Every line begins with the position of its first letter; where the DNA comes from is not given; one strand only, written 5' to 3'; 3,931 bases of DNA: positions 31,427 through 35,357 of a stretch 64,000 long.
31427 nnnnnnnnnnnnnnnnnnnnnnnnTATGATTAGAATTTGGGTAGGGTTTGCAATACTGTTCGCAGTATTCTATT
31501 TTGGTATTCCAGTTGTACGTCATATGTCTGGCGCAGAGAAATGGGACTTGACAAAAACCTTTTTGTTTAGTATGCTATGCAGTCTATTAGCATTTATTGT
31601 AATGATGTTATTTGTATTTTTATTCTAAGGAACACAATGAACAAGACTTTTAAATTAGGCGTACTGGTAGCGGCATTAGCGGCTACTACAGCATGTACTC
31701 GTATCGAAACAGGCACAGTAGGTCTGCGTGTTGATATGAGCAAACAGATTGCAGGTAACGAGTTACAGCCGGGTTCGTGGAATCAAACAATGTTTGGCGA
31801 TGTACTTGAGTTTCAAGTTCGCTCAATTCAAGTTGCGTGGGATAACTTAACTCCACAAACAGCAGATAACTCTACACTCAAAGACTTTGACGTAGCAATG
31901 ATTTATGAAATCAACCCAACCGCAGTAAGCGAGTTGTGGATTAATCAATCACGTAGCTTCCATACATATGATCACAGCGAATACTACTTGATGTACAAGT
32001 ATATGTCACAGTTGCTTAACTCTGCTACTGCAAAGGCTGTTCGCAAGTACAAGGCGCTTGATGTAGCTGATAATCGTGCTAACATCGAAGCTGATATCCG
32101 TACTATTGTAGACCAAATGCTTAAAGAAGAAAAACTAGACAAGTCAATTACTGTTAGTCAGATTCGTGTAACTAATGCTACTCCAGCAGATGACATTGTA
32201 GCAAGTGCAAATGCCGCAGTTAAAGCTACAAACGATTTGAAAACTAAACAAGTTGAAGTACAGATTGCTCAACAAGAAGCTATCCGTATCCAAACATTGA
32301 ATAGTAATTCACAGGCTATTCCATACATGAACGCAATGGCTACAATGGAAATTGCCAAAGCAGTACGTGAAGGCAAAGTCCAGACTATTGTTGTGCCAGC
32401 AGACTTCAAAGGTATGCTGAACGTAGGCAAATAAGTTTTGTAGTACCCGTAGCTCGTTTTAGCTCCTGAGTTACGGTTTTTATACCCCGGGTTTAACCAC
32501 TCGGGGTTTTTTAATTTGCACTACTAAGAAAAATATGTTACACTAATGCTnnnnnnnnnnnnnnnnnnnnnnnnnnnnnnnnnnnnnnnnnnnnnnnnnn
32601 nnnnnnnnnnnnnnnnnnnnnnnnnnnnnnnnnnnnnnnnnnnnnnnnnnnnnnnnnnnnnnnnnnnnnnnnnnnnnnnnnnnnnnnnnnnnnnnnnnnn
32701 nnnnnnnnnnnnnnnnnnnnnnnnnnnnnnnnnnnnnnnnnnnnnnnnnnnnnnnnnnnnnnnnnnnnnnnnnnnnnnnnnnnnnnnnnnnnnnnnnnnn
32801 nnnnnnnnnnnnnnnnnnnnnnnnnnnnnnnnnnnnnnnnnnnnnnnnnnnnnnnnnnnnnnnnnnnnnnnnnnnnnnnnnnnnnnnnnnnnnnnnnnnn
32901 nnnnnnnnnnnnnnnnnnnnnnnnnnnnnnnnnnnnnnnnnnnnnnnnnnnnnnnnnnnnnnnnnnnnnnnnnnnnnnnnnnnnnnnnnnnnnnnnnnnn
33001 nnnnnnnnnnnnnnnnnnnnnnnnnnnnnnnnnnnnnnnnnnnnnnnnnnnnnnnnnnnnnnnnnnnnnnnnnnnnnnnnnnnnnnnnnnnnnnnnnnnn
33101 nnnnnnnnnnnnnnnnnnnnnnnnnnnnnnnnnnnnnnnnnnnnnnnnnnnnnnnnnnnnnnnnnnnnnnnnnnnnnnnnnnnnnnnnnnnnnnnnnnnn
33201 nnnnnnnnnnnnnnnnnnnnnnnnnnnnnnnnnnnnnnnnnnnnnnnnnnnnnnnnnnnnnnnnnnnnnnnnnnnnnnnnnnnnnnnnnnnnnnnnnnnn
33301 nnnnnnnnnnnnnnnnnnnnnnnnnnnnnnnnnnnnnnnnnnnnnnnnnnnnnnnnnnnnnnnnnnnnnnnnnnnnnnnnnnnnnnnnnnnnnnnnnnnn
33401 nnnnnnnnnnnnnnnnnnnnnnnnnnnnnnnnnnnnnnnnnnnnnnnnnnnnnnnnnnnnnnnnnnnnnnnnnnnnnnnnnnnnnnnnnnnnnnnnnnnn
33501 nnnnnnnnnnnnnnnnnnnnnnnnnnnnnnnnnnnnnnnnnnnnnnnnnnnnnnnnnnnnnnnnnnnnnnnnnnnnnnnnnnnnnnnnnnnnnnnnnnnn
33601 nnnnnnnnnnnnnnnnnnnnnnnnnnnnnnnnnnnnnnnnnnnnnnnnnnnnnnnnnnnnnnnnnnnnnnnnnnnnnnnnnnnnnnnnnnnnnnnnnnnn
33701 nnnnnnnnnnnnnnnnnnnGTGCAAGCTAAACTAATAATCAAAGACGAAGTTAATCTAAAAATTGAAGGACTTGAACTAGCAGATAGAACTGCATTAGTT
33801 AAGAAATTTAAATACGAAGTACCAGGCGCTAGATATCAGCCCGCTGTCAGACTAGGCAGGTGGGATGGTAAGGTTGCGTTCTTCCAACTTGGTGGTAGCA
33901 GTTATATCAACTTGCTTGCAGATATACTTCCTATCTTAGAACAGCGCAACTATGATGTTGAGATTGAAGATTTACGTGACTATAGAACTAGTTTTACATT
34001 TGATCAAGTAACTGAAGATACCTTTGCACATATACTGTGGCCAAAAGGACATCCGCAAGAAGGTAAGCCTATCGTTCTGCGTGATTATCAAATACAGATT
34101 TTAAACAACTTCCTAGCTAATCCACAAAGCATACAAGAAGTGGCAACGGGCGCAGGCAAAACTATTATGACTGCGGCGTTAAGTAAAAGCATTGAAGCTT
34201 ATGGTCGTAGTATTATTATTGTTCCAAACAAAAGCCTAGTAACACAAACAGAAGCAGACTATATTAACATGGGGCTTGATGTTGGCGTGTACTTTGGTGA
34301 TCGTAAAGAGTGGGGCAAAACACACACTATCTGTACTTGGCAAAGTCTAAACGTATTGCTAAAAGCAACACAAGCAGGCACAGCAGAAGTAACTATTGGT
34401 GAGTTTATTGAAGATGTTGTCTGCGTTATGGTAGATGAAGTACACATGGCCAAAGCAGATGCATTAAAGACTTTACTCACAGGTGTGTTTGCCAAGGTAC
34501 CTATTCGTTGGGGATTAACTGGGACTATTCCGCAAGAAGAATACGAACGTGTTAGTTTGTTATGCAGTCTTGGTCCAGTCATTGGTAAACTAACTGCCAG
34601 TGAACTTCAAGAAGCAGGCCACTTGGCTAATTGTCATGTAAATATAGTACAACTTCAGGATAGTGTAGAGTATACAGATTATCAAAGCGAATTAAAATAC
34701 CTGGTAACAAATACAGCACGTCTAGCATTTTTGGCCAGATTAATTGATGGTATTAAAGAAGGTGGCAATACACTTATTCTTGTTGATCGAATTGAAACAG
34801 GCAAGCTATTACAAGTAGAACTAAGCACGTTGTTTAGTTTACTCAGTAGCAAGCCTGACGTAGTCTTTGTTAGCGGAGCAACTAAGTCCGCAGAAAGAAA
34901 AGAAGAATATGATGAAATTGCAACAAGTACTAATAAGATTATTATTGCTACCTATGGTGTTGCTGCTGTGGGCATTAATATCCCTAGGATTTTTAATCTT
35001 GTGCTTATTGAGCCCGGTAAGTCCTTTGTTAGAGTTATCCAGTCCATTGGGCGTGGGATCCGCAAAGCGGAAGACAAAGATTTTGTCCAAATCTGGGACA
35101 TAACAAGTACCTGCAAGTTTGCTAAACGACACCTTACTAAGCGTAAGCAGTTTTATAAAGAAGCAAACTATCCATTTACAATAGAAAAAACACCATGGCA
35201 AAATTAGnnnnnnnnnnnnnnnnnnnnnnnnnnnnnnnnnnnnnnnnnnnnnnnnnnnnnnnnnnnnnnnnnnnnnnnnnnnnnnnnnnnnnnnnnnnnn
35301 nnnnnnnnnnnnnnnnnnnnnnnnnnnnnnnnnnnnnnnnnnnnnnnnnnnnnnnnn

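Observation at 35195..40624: Carbohydrate de-acylation/methylation gene set: four SGNH-hydrolase-like paralogs, an LmbE/PIG-L deacetylase and a PrmA/PRMT-like methyltransferase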

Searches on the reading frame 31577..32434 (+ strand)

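Call 16: search_protein_families(library=pfam, proteins=[window:31577-32434:+], max_evalue=1)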
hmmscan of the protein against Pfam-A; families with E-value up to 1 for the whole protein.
window:31577-32434:+ (285 aa): 6 families
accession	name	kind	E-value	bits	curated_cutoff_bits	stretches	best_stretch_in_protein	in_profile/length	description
PF01145.31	Band_7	-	1e-13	52.2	23.6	1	42-235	2-176/176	SPFH domain / Band 7 family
PF16524.11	RisS_PPD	-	0.011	16.5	27.5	1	207-274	11-78/107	Periplasmic domain of Sensor histidine kinase RisS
PF03521.19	Kv2channel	-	0.017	14.9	25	1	167-256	185-274/288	Kv2 voltage-gated K+ channel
PF13978.11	DUF4223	-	0.21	12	27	1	21-41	1-21/54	Protein of unknown function (DUF4223)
PF02033.23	RBFA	-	0.22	12.3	34.7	0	169-204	8-43/105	Ribosome-binding factor A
PF08766.16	DEK_C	-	0.5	10.8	24.8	0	171-197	3-28/54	DEK C terminal domain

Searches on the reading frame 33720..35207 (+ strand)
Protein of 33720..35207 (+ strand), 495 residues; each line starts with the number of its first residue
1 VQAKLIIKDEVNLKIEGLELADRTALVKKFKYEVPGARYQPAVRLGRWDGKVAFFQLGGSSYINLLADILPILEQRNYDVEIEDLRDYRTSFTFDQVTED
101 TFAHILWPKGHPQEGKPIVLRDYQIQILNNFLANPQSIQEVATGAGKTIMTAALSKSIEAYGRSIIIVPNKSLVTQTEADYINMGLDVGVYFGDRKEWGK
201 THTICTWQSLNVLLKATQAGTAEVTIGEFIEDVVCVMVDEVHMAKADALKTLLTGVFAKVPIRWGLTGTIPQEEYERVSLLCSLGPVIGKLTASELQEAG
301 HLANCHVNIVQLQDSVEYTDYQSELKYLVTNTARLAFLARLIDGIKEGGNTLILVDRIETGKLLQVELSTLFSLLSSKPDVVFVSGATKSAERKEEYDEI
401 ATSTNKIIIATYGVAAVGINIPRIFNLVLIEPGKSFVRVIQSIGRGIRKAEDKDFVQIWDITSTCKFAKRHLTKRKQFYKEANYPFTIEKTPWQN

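Call 13: search_dna_similar(query=window:33720-35207:+, collection=phages, mode=protein, max_rows=15, max_evalue=1e-10)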
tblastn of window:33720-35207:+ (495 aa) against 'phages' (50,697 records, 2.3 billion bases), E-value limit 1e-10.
Records with a match: 3045; places in all: 3046; records where one place covers at least 80% of the query: 2438.
Best place of each record, by identity: <60% 3045.
By first word of the organism name: Escherichia 665; Synechococcus 377; Staphylococcus 339; Klebsiella 334; Salmonella 202; Vibrio 139; Shigella 89; Aeromonas 80; Acinetobacter 71; Enterococcus 69; and 64 more.
By host as written in the record: - 514; Escherichia coli 279; Klebsiella pneumoniae 114; Staphylococcus aureus 112; Synechococcus 107; Escherichia coli O157:H7 38; Synechococcus sp. 38; Salmonella enterica 29; and 685 more.
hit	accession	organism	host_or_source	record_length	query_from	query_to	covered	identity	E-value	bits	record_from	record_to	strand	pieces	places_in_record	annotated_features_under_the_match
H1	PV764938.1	Sinorhizobium phage Phosso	Sinohrizobium meliloti NRRL L-50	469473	3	493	99%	55.3%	0e+0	573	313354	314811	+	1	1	DNA helicase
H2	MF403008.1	Agrobacterium phage Atu_ph07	Agrobacterium tumefaciens C58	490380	4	493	99%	51.2%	5e-167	528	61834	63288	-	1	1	hypothetical protein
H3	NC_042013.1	Agrobacterium phage Atu_ph07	Agrobacterium tumefaciens C58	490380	4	493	99%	51.2%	5e-167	528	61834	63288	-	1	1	hypothetical protein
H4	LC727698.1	Pseudomonas phage sp. 30-3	Pseudomonas aeruginosa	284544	3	490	99%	51.3%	1e-161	513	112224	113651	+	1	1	hypothetical protein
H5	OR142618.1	Pseudomonas phage Callisto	Pseudomonas aeruginosa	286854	3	490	99%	51.3%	1e-161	513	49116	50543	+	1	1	hypothetical protein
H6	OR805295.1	Pseudomonas phage Paride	Pseudomonas aeruginosa PAO1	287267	3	490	99%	51.3%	1e-161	513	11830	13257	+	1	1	DNA helicase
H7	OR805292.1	Pseudomonas phage Cassandra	Pseudomonas aeruginosa PAO1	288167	3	490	99%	51.3%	2e-161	512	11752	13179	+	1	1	DNA helicase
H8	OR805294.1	Pseudomonas phage Ettore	Pseudomonas aeruginosa PAO1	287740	3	490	99%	51.1%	4e-161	511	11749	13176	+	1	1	DNA helicase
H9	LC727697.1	Pseudomonas phage sp. 30-2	Pseudomonas aeruginosa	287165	3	490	99%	51.1%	4e-161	511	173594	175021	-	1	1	hypothetical protein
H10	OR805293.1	Pseudomonas phage Deifobo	Pseudomonas aeruginosa PAO1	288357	3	490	99%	50.9%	5e-161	511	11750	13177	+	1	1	DNA helicase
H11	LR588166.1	Pseudomonas phage vB_PaeM_MIJ3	-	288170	3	490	99%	50.9%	9e-161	510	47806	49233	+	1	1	radD: Putative DNA repair helicase RadD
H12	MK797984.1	Pseudomonas phage vB_PaeM_PA5oct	-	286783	3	490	99%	50.9%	1e-160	510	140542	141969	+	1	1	hypothetical protein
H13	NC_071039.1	Pseudomonas phage vB_PaeM_PA5oct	-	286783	3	490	99%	50.9%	1e-160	510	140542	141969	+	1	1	hypothetical protein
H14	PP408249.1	Pseudomonas phage vB_Pa-PAC2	Pseudomonas aeruginosa PAO1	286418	3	490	99%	50.9%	1e-160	510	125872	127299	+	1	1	DNA helicase UvsW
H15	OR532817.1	Klebsiella phage RCIP0023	Klebsiella pneumoniae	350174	3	495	100%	49.2%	3e-156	497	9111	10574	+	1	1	uvsW: ATP-dependent DNA helicase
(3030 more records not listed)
